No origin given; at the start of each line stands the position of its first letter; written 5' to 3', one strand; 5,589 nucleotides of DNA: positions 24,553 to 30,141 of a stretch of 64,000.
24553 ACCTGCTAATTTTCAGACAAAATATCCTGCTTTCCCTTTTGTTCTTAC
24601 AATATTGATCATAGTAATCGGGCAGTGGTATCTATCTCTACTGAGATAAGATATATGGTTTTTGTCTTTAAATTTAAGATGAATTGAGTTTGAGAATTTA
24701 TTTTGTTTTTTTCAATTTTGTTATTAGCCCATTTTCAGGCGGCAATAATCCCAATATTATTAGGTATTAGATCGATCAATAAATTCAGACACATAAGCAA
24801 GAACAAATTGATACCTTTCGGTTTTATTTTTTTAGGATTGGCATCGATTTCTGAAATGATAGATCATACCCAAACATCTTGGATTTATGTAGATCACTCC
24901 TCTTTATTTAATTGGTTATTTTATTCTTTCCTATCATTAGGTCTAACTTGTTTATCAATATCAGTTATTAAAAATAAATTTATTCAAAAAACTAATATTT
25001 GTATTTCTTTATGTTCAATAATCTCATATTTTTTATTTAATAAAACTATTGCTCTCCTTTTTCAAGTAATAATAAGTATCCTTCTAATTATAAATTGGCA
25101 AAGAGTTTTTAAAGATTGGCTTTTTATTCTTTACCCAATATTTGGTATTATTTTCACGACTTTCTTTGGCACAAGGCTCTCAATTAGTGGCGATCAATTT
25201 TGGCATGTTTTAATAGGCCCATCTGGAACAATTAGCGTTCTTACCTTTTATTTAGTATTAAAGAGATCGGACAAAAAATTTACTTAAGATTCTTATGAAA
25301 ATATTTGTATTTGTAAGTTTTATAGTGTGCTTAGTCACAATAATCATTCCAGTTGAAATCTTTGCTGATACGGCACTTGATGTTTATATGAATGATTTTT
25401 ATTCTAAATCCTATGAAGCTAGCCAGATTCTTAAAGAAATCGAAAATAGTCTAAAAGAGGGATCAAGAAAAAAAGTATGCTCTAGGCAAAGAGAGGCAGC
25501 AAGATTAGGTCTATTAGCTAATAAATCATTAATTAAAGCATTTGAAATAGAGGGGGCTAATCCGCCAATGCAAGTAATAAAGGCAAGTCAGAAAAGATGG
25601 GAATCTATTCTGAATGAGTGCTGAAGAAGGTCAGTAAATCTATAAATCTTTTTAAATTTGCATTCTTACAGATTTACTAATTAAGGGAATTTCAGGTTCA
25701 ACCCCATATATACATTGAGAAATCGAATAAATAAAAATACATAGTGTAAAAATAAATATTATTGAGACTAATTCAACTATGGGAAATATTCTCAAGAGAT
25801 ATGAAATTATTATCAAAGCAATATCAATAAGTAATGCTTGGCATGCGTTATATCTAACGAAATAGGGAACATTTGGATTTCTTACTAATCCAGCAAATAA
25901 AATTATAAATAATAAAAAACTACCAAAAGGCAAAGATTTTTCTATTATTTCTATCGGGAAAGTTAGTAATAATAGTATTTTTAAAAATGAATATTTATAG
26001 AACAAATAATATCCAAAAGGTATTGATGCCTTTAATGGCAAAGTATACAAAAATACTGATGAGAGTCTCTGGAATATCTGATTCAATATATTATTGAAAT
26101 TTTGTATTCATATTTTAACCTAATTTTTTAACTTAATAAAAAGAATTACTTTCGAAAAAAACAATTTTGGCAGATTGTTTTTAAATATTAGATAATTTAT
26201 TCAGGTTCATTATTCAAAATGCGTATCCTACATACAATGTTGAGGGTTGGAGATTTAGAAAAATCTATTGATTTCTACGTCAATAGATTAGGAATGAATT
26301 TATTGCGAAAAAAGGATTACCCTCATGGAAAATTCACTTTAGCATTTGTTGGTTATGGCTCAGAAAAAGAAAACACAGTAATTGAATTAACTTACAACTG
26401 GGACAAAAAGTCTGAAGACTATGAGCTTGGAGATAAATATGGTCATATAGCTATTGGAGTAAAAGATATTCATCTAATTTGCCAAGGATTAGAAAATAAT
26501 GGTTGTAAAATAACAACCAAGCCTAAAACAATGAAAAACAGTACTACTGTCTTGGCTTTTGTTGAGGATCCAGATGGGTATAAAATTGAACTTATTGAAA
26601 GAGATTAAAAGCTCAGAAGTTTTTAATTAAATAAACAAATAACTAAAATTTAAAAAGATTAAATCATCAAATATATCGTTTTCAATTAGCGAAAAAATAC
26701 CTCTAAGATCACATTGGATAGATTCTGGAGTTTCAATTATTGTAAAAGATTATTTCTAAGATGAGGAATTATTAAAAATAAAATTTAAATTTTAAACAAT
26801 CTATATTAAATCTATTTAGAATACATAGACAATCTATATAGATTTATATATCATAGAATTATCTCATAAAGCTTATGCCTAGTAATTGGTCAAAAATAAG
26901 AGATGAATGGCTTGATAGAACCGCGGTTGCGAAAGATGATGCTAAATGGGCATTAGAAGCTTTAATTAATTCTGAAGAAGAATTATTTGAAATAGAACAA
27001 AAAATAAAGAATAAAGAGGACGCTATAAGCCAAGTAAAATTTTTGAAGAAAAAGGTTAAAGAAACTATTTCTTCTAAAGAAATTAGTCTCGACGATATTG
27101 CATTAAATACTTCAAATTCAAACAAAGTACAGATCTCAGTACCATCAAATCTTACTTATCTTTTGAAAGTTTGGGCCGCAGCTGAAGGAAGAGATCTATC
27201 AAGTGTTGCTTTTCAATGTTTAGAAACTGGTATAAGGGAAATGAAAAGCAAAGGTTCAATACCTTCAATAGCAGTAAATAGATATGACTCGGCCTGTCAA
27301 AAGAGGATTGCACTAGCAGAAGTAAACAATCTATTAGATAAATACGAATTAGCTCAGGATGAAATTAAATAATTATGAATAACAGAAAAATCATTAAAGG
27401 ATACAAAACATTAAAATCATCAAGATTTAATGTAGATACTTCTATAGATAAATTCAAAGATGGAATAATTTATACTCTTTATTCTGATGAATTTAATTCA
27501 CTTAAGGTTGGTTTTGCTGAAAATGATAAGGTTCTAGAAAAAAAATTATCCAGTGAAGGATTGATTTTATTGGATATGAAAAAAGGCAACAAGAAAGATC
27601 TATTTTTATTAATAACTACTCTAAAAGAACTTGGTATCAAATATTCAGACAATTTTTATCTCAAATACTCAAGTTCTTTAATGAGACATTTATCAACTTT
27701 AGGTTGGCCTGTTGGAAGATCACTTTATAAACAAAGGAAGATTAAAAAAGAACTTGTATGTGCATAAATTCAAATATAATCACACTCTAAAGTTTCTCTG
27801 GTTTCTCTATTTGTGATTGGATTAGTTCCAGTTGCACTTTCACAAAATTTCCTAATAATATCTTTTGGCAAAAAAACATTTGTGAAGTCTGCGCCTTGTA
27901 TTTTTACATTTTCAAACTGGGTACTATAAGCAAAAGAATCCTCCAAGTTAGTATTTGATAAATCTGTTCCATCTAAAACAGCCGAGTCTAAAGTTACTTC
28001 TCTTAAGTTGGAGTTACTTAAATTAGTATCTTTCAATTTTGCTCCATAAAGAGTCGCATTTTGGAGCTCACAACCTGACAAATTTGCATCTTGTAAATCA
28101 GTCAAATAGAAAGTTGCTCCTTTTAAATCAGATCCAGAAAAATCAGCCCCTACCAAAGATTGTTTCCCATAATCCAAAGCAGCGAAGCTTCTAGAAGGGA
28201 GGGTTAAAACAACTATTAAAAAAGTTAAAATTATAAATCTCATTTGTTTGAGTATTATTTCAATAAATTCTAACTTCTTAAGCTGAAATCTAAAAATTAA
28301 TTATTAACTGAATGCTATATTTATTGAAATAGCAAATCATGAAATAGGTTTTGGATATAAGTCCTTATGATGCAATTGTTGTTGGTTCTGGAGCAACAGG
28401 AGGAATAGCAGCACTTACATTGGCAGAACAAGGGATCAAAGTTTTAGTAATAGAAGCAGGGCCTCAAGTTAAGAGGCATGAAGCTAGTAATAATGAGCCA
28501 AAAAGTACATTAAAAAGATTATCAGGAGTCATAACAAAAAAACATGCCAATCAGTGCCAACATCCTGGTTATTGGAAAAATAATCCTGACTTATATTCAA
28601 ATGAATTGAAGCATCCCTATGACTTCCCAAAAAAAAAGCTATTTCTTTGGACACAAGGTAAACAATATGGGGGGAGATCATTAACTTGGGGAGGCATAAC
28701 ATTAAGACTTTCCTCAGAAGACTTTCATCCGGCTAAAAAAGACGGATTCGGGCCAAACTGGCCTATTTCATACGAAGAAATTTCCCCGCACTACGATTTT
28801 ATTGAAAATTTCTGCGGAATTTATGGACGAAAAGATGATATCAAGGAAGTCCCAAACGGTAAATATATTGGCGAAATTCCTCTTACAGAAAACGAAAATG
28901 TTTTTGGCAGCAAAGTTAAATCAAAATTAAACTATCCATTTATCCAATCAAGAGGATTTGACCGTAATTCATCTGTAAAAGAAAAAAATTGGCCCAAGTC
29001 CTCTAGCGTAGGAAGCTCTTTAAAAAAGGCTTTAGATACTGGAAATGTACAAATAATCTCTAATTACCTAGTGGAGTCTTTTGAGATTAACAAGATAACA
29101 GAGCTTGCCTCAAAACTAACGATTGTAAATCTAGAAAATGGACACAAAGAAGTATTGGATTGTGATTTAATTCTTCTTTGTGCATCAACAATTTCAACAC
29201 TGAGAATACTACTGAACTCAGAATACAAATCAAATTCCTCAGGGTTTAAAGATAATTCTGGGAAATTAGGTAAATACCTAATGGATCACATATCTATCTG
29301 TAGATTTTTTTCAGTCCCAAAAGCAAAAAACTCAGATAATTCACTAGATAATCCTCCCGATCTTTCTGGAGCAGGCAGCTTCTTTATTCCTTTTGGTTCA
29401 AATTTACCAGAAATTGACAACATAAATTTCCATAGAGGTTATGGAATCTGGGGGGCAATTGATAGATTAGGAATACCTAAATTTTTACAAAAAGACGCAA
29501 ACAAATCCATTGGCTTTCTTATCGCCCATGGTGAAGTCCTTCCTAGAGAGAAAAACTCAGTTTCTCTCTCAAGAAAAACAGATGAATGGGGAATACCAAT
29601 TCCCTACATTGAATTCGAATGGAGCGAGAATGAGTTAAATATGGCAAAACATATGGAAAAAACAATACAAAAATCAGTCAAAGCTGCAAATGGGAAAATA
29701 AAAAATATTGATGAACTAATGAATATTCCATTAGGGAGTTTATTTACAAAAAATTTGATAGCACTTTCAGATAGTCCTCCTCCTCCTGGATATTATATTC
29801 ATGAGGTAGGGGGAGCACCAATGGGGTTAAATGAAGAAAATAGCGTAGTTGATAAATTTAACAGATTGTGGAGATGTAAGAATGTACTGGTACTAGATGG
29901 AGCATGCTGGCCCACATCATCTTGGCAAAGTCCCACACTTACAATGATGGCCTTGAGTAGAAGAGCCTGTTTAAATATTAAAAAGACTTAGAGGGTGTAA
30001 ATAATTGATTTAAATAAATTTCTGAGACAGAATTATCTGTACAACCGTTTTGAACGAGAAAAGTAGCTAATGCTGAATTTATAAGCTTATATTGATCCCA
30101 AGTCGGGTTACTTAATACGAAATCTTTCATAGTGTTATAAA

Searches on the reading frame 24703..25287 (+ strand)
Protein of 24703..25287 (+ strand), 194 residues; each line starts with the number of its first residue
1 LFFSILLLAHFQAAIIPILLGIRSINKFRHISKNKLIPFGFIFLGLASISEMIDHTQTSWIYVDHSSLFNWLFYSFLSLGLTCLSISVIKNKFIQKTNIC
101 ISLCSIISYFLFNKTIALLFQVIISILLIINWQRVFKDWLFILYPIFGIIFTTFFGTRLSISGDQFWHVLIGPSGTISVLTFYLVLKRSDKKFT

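Call 16: search_protein_families(library=pfam, proteins=[window:24703-25287:+], max_evalue=0.001)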
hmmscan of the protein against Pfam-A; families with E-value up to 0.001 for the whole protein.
window:24703-25287:+ (194 aa): 0 families

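Call 73: find_related_loci(query=window:24703-25287:+, collection=metagenome_contigs, flank=10000)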
Query window:24703-25287:+ (194 aa) in metagenome_contigs; peptide patterns used: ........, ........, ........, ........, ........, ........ (x = any residue, [..] = any of these).
600 stretches matched a pattern (row limit reached: there are more); 200 encode a relative of the query (tblastn E <= 1e-3); the best 80 are kept; 80 distinct loci.
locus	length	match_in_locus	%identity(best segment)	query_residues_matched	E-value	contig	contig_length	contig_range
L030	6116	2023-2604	97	1-194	7e-121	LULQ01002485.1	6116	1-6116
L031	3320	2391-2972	97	1-194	2e-123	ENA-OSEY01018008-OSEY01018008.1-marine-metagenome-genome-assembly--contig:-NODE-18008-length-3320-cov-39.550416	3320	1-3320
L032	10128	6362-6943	97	1-194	5e-120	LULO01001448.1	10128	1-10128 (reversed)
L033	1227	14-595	96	1-194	2e-130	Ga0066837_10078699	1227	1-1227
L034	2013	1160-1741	96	1-194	8e-127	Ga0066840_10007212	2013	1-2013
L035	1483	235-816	96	1-194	1e-128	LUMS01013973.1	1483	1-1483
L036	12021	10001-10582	96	1-194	3e-119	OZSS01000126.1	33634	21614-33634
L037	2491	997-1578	96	1-194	3e-124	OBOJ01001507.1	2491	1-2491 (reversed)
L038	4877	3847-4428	94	1-194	6e-117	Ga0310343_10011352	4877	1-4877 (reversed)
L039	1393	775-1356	92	1-194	1e-123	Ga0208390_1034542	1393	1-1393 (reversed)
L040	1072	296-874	92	1-193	2e-124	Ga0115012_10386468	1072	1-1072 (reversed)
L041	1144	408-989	92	1-194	4e-123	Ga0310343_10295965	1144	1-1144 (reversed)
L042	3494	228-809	90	1-194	2e-114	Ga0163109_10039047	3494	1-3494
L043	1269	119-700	89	1-194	1e-121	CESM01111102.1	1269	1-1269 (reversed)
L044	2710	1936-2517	89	1-194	6e-116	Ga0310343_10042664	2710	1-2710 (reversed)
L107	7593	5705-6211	97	26-194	9e-96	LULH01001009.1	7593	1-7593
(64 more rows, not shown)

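Call 82: search_protein_families(library=pfam, proteins=[L032:701-3283:-, L032:3554-4231:+, L032:4294-5097:+, L032:5170-5556:+, L107:385-1536:-, L107:1533-2276:-, L107:2743-3168:-, L107:3962-5125:-], max_evalue=0.001)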
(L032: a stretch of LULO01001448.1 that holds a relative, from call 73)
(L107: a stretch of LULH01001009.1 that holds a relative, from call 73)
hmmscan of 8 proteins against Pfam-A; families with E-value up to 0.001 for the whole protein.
L032:701-3283:- (860 aa): 27 families (the best 25 are shown)
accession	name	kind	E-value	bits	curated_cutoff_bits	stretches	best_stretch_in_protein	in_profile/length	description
PF00515.34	TPR_1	-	2.1e-100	325.3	27.8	10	767-798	3-34/34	Tetratricopeptide repeat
PF07719.23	TPR_2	-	6.5e-88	282.1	27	10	596-627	2-33/34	Tetratricopeptide repeat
PF13414.12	TPR_11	-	4.4e-83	273.2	26.8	7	678-708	9-39/42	TPR repeat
PF13181.12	TPR_8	-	1.2e-62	203.2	25.7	3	596-627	2-33/34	Tetratricopeptide repeat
PF13431.12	TPR_17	-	1.9e-51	168.5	24.4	0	618-649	2-33/34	Tetratricopeptide repeat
PF13432.12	TPR_16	-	3.4e-44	149.3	32.7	3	532-592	2-62/65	Tetratricopeptide repeat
PF13424.12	TPR_12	-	2e-42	143.7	30.1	5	529-591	5-75/77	Tetratricopeptide repeat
PF13174.12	TPR_6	-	1.2e-32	110.7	26.3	0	386-412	2-28/33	Tetratricopeptide repeat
PF13371.12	TPR_9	-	2.6e-31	107.9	35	0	674-726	6-58/73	Tetratricopeptide repeat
PF13428.12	TPR_14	-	3.6e-24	83.2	23.5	0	596-635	2-41/44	Tetratricopeptide repeat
PF14559.12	TPR_19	-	5.9e-22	78.2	25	1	644-694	6-56/68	Tetratricopeptide repeat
PF13374.12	TPR_10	-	5.8e-12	45.6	27.5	0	494-517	3-26/42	Tetratricopeptide repeat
PF12895.13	ANAPC3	-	2.3e-11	44.3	27.2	0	576-653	4-80/82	Anaphase-promoting complex, cyclosome, subunit 3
PF25062.1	ARM_TT21_N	-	5.2e-11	43.2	40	1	578-700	79-205/222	Tetratricopeptide repeat protein 21 N-terminal ARM repeat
PF12569.14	NatA_aux_su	-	1.5e-10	41.1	33.3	0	775-826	202-253/515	N-terminal acetyltransferase A, auxiliary subunit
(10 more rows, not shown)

L032:3554-4231:+ (225 aa): 0 families

L032:4294-5097:+ (267 aa): 1 family
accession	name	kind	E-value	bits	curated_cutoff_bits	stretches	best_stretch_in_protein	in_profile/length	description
PF22945.2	LEM-3_GIY-YIG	-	9.4e-08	32.6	27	1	49-125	28-110/151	LEM-3-like GIY-YIG domain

L032:5170-5556:+ (128 aa): 4 families
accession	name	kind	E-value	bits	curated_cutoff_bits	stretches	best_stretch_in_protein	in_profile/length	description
PF00515.34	TPR_1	-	3.3e-09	36.6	27.8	0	91-112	12-33/34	Tetratricopeptide repeat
PF07719.23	TPR_2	-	8e-07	29.2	27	0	93-112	14-33/34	Tetratricopeptide repeat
PF13414.12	TPR_11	-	0.0002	21.4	26.8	0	59-85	7-33/42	TPR repeat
PF13181.12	TPR_8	-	0.00025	21.4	25.7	0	95-111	16-32/34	Tetratricopeptide repeat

L107:385-1536:- (383 aa): 4 families
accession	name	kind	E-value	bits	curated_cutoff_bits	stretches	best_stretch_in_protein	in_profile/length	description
PF02518.31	HATPase_c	-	1.1e-20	74.6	26.4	1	267-377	1-108/111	Histidine kinase-, DNA gyrase B-, and HSP90-like ATPase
PF00512.31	HisKA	-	5.4e-14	52.4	26.9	1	159-221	2-65/66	His Kinase A (phospho-acceptor) domain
PF14501.12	HATPase_c_5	-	3.3e-07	30.6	22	1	271-362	5-88/102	GHKL domain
PF13589.12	HATPase_c_3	-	0.00018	22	25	1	272-346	3-77/137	Histidine kinase-, DNA gyrase B-, and HSP90-like ATPase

L107:1533-2276:- (247 aa): 2 families
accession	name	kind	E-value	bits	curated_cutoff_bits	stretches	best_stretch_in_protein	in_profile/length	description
PF00486.34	Trans_reg_C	-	5.7e-30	103.7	26.2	1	171-246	2-77/77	Transcriptional regulatory protein, C terminal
PF00072.30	Response_reg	-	9.1e-30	103.5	30.2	1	19-130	1-109/111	Response regulator receiver domain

L107:2743-3168:- (141 aa): 0 families

L107:3962-5125:- (387 aa): 0 families

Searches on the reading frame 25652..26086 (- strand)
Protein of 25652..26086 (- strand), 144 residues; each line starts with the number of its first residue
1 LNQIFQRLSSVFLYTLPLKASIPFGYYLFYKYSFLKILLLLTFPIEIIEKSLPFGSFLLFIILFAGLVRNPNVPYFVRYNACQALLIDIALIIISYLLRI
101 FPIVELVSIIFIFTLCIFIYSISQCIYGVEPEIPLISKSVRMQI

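Call 16: search_protein_families(library=pfam, proteins=[window:25652-26086:-], max_evalue=0.001)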
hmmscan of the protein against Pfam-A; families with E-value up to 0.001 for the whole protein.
window:25652-26086:- (144 aa): 1 family
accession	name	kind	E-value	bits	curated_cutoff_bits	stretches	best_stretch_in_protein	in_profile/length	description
PF16166.10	TIC20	-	2e-14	54.2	28.6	1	6-139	35-180/181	Chloroplast import apparatus Tic20-like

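Call 38: find_encoding_contigs(protein=window:25652-26086:-, flank=10000, max_places=10)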
Protein window:25652-26086:- (144 aa): no gene with exactly this product is on record in the collection.

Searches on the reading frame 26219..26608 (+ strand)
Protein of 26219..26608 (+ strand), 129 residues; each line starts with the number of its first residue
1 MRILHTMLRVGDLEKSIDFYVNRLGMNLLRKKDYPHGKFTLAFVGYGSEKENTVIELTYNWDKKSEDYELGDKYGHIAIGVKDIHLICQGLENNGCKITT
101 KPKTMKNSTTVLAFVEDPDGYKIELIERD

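Call 16: search_protein_families(library=pfam, proteins=[window:26219-26608:+], max_evalue=0.001)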
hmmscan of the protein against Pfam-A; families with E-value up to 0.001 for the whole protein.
window:26219-26608:+ (129 aa): 2 families
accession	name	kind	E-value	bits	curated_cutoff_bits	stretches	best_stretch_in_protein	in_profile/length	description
PF00903.31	Glyoxalase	-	3.1e-24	86.1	20.6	1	2-125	1-121/121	Glyoxalase/Bleomycin resistance protein/Dioxygenase superfamily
PF13669.12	Glyoxalase_4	-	3.2e-08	34.3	27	1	5-107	2-103/109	Glyoxalase/Bleomycin resistance protein/Dioxygenase superfamily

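Call 20: find_encoding_contigs(protein=window:26219-26608:+, flank=10000, max_places=8)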
Protein window:26219-26608:+ (129 aa): 9 contigs read that carry it; 8 places shown.
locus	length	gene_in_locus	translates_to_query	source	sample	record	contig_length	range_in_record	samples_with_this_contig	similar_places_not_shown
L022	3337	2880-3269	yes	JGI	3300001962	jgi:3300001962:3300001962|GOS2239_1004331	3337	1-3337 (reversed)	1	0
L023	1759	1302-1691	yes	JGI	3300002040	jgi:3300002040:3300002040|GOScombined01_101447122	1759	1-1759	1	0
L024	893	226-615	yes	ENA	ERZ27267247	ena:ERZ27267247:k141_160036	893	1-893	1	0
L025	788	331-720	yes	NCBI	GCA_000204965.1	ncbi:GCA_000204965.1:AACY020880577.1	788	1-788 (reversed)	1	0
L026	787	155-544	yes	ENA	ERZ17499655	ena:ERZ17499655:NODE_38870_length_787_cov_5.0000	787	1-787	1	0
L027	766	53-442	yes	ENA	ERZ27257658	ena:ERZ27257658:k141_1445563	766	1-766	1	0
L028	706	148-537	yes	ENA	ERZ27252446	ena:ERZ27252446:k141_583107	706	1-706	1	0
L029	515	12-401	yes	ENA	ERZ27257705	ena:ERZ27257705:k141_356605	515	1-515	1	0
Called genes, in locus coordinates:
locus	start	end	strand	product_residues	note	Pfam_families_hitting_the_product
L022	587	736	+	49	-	-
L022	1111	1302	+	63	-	-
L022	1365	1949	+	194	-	-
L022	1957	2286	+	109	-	-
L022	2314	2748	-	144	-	PF16166:TIC20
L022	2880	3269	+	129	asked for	PF00903:Glyoxalase, PF13669:Glyoxalase_4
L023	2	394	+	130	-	?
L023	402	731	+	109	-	-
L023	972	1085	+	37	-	-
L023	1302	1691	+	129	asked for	PF00903:Glyoxalase, PF13669:Glyoxalase_4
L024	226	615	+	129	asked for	PF00903:Glyoxalase, PF13669:Glyoxalase_4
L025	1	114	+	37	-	?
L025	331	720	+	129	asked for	PF00903:Glyoxalase, PF13669:Glyoxalase_4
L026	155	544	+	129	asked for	PF00903:Glyoxalase, PF13669:Glyoxalase_4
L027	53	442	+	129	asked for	PF00903:Glyoxalase, PF13669:Glyoxalase_4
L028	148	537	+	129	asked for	PF00903:Glyoxalase, PF13669:Glyoxalase_4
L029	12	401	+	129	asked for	PF00903:Glyoxalase, PF13669:Glyoxalase_4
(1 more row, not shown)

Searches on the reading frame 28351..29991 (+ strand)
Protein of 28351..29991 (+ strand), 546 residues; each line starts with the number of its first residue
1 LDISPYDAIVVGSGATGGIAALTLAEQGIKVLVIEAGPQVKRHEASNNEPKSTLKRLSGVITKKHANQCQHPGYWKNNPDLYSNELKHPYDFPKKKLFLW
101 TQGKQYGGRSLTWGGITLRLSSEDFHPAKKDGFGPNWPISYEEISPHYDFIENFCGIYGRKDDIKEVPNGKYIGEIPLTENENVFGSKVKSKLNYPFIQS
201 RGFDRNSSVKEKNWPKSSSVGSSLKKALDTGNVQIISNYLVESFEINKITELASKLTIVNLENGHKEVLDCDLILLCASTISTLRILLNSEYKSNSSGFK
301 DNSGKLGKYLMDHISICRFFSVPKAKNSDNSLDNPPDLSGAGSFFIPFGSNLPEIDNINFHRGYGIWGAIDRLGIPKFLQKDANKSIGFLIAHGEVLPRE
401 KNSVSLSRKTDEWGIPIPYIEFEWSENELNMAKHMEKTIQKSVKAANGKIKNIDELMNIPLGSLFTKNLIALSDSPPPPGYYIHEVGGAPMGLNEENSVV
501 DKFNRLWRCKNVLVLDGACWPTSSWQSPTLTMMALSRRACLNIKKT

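Call 16: search_protein_families(library=pfam, proteins=[window:28351-29991:+], max_evalue=0.001)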
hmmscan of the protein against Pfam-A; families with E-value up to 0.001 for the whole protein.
window:28351-29991:+ (546 aa): 7 families
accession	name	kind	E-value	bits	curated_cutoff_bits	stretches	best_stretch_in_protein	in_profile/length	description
PF05199.19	GMC_oxred_C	-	3.8e-19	70.1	24.6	1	398-535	1-138/139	GMC oxidoreductase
PF01266.30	DAO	-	6.2e-06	26.4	27.9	1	7-46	1-39/353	FAD dependent oxidoreductase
PF00890.30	FAD_binding_2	-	1.4e-05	25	20.4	1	7-41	1-35/414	FAD binding domain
PF13450.12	NAD_binding_8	-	5.1e-05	23.9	21.9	1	10-40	1-31/68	NAD(P)-binding Rossmann-like domain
PF07992.20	Pyr_redox_2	-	6.1e-05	23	26.1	0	7-41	2-178/291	Pyridine nucleotide-disulphide oxidoreductase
PF01494.25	FAD_binding_3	-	0.00024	20.9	22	1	7-37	3-33/349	FAD binding domain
PF03486.20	HI0933_like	-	0.00042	20.3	50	0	7-42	2-37/244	HI0933-like protein Rossmann domain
